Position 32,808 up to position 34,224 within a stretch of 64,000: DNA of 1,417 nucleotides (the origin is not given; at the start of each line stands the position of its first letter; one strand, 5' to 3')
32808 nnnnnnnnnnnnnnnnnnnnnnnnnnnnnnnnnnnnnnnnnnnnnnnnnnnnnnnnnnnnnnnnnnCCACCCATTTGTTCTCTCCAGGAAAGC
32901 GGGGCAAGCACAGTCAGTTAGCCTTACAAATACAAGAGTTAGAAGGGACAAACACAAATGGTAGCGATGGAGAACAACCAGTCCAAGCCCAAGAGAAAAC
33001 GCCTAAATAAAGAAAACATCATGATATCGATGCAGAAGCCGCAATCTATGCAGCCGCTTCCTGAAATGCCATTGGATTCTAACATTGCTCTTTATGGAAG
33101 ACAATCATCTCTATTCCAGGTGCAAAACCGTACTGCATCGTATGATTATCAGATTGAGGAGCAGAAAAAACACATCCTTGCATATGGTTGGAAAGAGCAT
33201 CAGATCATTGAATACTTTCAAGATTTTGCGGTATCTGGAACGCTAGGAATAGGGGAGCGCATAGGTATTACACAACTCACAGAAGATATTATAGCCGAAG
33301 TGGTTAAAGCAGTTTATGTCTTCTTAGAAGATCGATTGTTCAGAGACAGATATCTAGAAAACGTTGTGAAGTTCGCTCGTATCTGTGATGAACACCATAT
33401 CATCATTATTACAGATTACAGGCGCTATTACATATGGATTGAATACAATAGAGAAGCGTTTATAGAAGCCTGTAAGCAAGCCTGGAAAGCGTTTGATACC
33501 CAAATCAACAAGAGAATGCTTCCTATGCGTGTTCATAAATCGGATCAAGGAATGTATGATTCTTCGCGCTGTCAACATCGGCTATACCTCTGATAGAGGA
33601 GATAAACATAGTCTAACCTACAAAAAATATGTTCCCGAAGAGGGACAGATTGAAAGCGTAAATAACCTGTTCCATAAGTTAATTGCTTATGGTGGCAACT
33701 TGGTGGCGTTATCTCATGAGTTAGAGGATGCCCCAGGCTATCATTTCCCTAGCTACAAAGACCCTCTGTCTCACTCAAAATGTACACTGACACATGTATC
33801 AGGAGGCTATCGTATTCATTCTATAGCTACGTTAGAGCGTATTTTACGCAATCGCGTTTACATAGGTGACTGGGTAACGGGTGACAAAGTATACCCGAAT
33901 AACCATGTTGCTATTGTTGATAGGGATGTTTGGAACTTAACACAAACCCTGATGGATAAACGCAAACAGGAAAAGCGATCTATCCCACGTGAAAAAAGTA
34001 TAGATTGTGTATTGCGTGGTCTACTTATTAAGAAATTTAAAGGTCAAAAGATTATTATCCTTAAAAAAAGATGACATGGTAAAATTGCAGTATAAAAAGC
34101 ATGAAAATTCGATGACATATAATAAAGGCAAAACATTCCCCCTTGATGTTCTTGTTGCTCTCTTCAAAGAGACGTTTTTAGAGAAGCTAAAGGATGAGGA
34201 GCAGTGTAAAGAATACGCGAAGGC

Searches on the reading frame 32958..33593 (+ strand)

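Call 31: search_protein_families(library=pfam, proteins=[window:32958-33593:+], max_evalue=0.001)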
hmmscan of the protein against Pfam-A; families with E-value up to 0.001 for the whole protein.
window:32958-33593:+ (211 aa): 1 family
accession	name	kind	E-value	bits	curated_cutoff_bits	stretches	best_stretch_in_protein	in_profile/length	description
PF00239.26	Resolvase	-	1.7e-07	31.9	23.3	1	44-152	2-98/145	Resolvase, N terminal domain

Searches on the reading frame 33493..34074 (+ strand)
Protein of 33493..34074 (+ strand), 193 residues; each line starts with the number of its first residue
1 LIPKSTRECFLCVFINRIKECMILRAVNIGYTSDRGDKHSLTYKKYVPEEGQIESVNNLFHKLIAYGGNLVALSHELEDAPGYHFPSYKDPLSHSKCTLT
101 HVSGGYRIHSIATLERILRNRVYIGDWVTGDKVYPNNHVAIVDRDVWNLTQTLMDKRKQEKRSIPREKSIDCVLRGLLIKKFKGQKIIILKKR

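Call 31: search_protein_families(library=pfam, proteins=[window:33493-34074:+], max_evalue=0.001)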
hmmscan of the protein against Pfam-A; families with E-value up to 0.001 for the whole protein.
window:33493-34074:+ (193 aa): 1 family
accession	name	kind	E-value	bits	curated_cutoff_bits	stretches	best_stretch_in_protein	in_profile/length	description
PF07508.19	Recombinase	-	3.5e-09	37.3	21.1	1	53-157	4-102/102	Recombinase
